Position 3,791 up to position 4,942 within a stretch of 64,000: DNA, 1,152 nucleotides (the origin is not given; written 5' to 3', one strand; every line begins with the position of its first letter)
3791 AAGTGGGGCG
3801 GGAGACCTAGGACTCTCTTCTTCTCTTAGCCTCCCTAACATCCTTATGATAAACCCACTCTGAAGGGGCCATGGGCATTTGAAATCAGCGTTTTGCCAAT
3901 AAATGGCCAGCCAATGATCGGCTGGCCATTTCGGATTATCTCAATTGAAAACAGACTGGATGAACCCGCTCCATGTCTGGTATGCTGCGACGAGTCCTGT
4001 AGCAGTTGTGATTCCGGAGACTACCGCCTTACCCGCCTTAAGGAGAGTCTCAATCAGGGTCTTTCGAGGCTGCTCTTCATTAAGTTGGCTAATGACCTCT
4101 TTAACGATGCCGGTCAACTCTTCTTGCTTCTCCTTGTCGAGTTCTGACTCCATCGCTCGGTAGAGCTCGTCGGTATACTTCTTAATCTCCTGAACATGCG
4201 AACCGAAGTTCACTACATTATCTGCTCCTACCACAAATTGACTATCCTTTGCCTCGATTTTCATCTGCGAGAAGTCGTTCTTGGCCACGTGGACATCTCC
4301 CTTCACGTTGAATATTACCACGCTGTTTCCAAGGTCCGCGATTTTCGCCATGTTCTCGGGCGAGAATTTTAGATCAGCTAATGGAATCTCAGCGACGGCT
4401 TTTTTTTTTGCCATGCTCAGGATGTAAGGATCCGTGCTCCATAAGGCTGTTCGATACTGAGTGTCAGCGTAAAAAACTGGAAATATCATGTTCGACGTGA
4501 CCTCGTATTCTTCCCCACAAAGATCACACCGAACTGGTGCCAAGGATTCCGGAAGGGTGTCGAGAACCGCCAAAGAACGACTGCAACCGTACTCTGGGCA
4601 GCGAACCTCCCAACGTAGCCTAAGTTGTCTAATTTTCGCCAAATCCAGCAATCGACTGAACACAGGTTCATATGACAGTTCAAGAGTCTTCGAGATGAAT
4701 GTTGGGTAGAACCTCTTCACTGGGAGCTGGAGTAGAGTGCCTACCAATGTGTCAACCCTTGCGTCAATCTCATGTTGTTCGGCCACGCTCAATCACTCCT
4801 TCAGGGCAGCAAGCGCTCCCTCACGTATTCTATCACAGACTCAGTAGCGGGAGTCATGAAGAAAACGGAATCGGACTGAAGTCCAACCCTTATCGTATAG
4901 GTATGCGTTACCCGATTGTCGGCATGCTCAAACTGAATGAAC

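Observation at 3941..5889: Uncharacterised, tightly coupled two-gene cassette in the integrase-proximal defense island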

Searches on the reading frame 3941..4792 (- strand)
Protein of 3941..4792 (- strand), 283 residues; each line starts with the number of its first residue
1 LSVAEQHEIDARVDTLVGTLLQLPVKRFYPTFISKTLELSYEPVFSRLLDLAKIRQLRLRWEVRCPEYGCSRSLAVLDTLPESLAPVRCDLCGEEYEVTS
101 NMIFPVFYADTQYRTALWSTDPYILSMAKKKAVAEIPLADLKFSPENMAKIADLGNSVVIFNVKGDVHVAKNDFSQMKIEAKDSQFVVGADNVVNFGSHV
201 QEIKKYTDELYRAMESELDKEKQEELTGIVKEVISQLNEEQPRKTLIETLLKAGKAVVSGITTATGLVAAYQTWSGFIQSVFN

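Call 4: search_protein_families(library=pfam, proteins=[window:3941-4792:-], max_evalue=1)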
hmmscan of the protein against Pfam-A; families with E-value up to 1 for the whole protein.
window:3941-4792:- (283 aa): 5 families
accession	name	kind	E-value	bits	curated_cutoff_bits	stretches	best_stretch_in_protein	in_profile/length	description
PF00343.26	Phosphorylase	-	0.005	15.6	27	1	161-251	566-651/713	Carbohydrate phosphorylase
PF19363.4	DUF5939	-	0.022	14.4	22.5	1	26-105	36-114/281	Family of unknown function (DUF5939)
PF21344.3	Zn_ribbon_LysW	-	0.055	13.6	27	1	64-100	2-35/46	Alpha-aminoadipate carrier protein LysW-like, globular domain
PF05129.18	Zn_ribbon_Elf1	-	0.14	12.7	29.8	1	58-101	18-61/79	Transcription elongation factor Elf1 like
PF22230.1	Csx1_CARF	-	0.18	12.6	24.7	1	178-256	35-111/163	CRISPR system endoribonuclease Csx1, CARF domain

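Call 5: search_protein_families(library=padloc, proteins=[window:3941-4792:-], max_evalue=1)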
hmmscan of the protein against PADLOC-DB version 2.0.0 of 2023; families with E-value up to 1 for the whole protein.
window:3941-4792:- (283 aa): 3 families
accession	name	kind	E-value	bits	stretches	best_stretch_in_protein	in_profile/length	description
PDLC04449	PDC-M14B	-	1e-08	33.1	1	190-280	174-264/267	-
PDLC04451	PDC-M14B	-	7e-06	24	1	175-278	163-257/261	-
PDLC04448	PDC-M14B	-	0.0062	14.1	1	197-277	182-265/275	-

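Call 6: search_protein_families(library=phrogs, proteins=[window:3941-4786:-], max_evalue=1)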
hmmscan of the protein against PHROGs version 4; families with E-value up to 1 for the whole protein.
window:3941-4786:- (281 aa): 2 families
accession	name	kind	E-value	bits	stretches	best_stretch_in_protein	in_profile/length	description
phrog_20511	-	unknown function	0.0043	17.9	0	175-222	1-45/51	-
phrog_16834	-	unknown function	0.0075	17.4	1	188-262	103-188/192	-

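Call 7: search_protein_families(library=ncbifam, proteins=[window:3941-4786:-], max_evalue=1)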
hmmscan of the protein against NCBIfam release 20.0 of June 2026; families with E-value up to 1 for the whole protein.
window:3941-4786:- (281 aa): 3 families
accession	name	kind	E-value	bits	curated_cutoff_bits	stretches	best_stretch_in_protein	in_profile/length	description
TIGR02093.1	P_ylase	subfamily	0.014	13.5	552.9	1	157-250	655-743/804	glycogen/starch/alpha-glucan family phosphorylase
NF011562.0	PRK14986.1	equivalog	0.014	13.5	1546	1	132-252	637-751/815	glycogen phosphorylase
NF004760.0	PRK06091.1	subfamily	0.03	12.8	433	1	178-266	405-489/555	acyl-CoA synthetase FdrA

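Call 9: find_homologous_proteins(query=window:3941-4786:-)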
Query window:3941-4786:- (281 aa): 1 proteins with E <= 0.001 among 1367 candidates.
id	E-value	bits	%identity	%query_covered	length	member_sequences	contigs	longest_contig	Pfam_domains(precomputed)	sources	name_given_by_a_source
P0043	4.4e-181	618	100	100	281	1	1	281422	-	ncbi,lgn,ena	-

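Call 33: find_homologous_proteins(query=A2)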
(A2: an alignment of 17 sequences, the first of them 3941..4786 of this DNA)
Query A2 (17 sequences) (281 aa, profile of the alignment): 11 proteins with E <= 0.001 among 5565 candidates.
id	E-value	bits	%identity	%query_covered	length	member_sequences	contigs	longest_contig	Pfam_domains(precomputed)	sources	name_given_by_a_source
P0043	8.0e-89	316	100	100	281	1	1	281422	-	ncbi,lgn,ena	-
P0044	4.0e-74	268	23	88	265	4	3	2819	-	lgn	-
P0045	4.8e-51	192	30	33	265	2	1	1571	-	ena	-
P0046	5.1e-50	189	26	52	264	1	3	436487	-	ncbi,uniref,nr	ncbi:hypothetical protein JJQ58_00790 [Mammaliicoccus fleurettii]|uniref:Uncharacterized protein n=1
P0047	7.9e-50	188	23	55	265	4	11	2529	-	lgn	-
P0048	2.9e-49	186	29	52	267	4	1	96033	-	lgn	-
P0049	6.6e-47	179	24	86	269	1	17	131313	-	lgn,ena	-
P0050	1.1e-46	178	21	94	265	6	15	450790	-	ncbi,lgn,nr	ncbi:hypothetical protein KXP90_001243 [Staphylococcus pseudintermedius]|nr:hypothetical protein [St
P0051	5.9e-45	172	30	42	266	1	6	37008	-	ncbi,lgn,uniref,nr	ncbi:hypothetical protein [Staphylococcus felis]|uniref:hypothetical protein n=1 Tax=Staphylococcus 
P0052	5.5e-32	130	25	94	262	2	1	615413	-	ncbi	ncbi:hypothetical protein ROU88_00905 [Macrococcus capreoli]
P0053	5.8e-21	93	24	32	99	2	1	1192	-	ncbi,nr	ncbi:TPA: hypothetical protein REF33_002443, partial [Staphylococcus pseudintermedius]|nr:hypothetic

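Call 36: search_protein_representatives(protein=window:3941-4786:-)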
Query: 281 residues. Proteins with E-value up to 0.001 (for the whole library): 143; up to 1e-10: 37; up to 1e-30: 1. The best 143 are listed.
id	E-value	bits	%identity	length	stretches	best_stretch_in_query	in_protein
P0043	1.4e-181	618.1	100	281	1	1-281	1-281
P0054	1.5e-29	119.9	35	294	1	19-277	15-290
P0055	1.5e-26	110.0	38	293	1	19-276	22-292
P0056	7.2e-23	98.0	35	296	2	17-118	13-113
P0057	2.3e-22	96.3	30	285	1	21-276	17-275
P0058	3.5e-22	95.7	29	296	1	22-280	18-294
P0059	1.1e-19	87.5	32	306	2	22-129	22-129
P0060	3.3e-19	86.0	45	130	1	12-115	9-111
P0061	3.6e-19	85.9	37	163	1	12-122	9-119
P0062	3.8e-19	85.8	39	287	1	10-138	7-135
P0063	9.0e-19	84.5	42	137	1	11-114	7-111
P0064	1.1e-18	84.2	41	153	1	11-114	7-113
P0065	4.0e-18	82.4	40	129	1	17-121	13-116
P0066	1.1e-17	81.0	32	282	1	12-265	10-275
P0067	1.2e-16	77.5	37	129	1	12-114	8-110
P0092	1.7e-10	57.4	29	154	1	148-279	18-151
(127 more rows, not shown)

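Call 41: search_protein_families(library=padloc, alignment_id=A3, max_evalue=0.01)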
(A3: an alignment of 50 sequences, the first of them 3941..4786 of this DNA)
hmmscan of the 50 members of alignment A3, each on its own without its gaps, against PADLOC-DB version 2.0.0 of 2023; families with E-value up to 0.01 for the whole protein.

A. member 1, window:3941-4786:- (281 aa): 3 families
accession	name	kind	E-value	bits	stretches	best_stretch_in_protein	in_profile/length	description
PDLC04449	PDC-M14B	-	1e-08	33.1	1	188-278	174-264/267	-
PDLC04451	PDC-M14B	-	6.9e-06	24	1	173-276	163-257/261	-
PDLC04448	PDC-M14B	-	0.0062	14.1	1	195-275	182-265/275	-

B. families by the number of members that match (of 50 scanned): 14 families
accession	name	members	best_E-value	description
PDLC04449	PDC-M14B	24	5.6e-13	-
PDLC04448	PDC-M14B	21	4.3e-10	-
PDLC04451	PDC-M14B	21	1.6e-08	-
PDLC04453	PDC-M14B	9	3.7e-05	-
PDLC04452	PDC-M14B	5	5e-06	-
PDLC04450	PDC-M14B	2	0.0011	-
PDLC02333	AbiTi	1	0.0018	AbiTi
PDLC00737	Effector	1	0.0023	Endonuclease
PDLC01451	Cas6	1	0.0055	"CAS-I,CAS-II,CAS-III,CAS-IV,CAS-V,CAS-VI; crRNAmaturation"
PDLC00773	Cyclase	1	0.0064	oligonucleotide-cyclase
PDLC00822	Cyclase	1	0.0065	oligonucleotide-cyclase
PDLC00758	Effector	1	0.0074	Phospholipase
PDLC00920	Cas10b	1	0.0081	Cas10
PDLC05001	PDC-S34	1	0.0095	-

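Call 45: predict_structure(alignment_id=A3)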
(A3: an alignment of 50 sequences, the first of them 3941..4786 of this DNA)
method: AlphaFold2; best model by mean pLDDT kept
length: 281 residues; sequences in the alignment: 50
mean_pLDDT: 85.1   pTM: 0.50
mean pLDDT of the five models: 85.1, 84.9, 84.5, 84.2, 84.0
residues with pLDDT >= 90: 189; 70-90: 38; 50-70: 25; < 50: 29
segments of 3 or more residues with pLDDT < 50: 155-170, 173-176, 182-184
pLDDT, mean of each block of 10 residues (from residue 1): 96 97 96 98 98 98 89 95 95 96 97 92 75 66 76 48 38 49 49 72 97 96 98 93 96 94 95 95 83
secondary structure, 60 per line:
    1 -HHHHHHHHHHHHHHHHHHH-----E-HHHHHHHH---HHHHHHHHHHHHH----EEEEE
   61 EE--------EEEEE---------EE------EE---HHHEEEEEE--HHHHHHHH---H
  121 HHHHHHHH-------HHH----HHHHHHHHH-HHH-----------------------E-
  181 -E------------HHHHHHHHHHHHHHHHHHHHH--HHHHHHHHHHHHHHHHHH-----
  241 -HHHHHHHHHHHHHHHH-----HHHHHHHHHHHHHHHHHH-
elements in order: H2-20 H28-35 H39-51 E56-62 E71-75 E101-106 H109-116 H120-128 H143-151 H195-215 H218-235 H242-257 H263-280

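Call 53: find_encoding_contigs(protein=P0050, flank=8000, max_places=2)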
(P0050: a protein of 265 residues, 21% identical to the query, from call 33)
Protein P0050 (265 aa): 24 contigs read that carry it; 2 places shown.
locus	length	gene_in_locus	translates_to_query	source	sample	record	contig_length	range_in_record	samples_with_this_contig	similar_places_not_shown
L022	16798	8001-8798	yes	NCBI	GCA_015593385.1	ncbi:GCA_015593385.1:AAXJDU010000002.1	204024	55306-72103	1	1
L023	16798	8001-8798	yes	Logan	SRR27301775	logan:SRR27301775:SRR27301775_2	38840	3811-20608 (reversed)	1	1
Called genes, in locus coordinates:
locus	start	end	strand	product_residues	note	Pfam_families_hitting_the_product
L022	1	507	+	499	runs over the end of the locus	PF10651:BppU_N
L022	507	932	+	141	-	-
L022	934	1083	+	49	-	PF09693:Phage_XkdX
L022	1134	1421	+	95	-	PF10779:XhlA (faint), PF11166:DUF2951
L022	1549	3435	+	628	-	PF05257:CHAP, PF01832:Glucosaminidase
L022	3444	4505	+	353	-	PF10651:BppU_N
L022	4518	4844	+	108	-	-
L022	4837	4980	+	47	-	PF09693:Phage_XkdX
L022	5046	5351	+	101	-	PF04688:Holin_SPP1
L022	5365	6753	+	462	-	PF05257:CHAP, PF01520:Amidase_3, PF25606:SH3b_P2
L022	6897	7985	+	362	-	-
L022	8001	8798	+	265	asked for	-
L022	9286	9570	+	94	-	-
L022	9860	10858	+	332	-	PF01595:CNNM, PF00571:CBS (faint)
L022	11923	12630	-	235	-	PF20434:BD-FAE, PF07859:Abhydrolase_3, PF12697:Abhydrolase_6, PF00326:Peptidase_S9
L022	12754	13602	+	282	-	PF01904:DUF72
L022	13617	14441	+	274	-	PF01925:TauE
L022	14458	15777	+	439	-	PF00149:Metallophos, PF02872:5_nucleotid_C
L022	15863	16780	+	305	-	PF16881:LIAS_N, PF04055:Radical_SAM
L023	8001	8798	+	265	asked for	-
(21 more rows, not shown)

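Call 58: search_protein_families(library=pfam, alignment_id=A3, max_evalue=0.01)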
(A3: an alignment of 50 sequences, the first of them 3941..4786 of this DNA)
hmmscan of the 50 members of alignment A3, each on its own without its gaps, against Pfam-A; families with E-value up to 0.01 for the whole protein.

A. member 1, window:3941-4786:- (281 aa): 1 family
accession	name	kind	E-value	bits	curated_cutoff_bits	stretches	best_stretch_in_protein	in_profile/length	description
PF00343.26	Phosphorylase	-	0.005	15.6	27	1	159-249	566-651/713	Carbohydrate phosphorylase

B. families by the number of members that match (of 50 scanned): 15 families
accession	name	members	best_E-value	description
PF19363.4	DUF5939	3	0.0016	Family of unknown function (DUF5939)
PF08617.15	CGI-121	1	0.0016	Kinase binding protein CGI-121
PF20733.2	LRIM1_dimer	1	0.0028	Dimerization domain in LRIM1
PF21896.2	Talin_IBS2B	1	0.0031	Talin IBS2B domain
PF14828.11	Amnionless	1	0.0033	Amnionless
PF01485.27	IBR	1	0.0033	IBR domain, a half RING-finger domain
PF12322.14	T4_baseplate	1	0.0046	T4 bacteriophage base plate protein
PF00343.26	Phosphorylase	1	0.005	Carbohydrate phosphorylase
PF21344.3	Zn_ribbon_LysW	1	0.0057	Alpha-aminoadipate carrier protein LysW-like, globular domain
PF10083.14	DUF2321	1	0.0066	Uncharacterized protein conserved in bacteria (DUF2321)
PF24441.1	DUF7560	1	0.008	Family of unknown function (DUF7560)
PF05837.17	CENP-H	1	0.0088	Centromere protein H (CENP-H)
PF08169.17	RBB1NT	1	0.0089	RBB1NT (NUC162) domain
PF00748.24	Calpain_inhib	1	0.009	Calpain inhibitor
PF12685.13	SpoIIIAH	1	0.0092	SpoIIIAH-like protein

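Call 59: search_dna_similar(query=L022:6897-7985:+, collection=phages, mode=protein, max_rows=20, max_evalue=0.001)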
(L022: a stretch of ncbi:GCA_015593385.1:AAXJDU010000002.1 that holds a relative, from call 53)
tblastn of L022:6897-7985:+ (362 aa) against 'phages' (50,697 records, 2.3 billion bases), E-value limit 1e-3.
No match.

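Call 68: find_encoding_contigs(protein=P0092, flank=6000, max_places=2)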
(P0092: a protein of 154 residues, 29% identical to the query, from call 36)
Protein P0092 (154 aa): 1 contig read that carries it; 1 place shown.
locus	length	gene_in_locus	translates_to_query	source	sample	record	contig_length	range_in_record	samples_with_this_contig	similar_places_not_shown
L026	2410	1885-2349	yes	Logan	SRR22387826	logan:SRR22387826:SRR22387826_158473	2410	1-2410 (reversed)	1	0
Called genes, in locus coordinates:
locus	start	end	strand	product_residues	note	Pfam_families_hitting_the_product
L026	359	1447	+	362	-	-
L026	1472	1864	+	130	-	-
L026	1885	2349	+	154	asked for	-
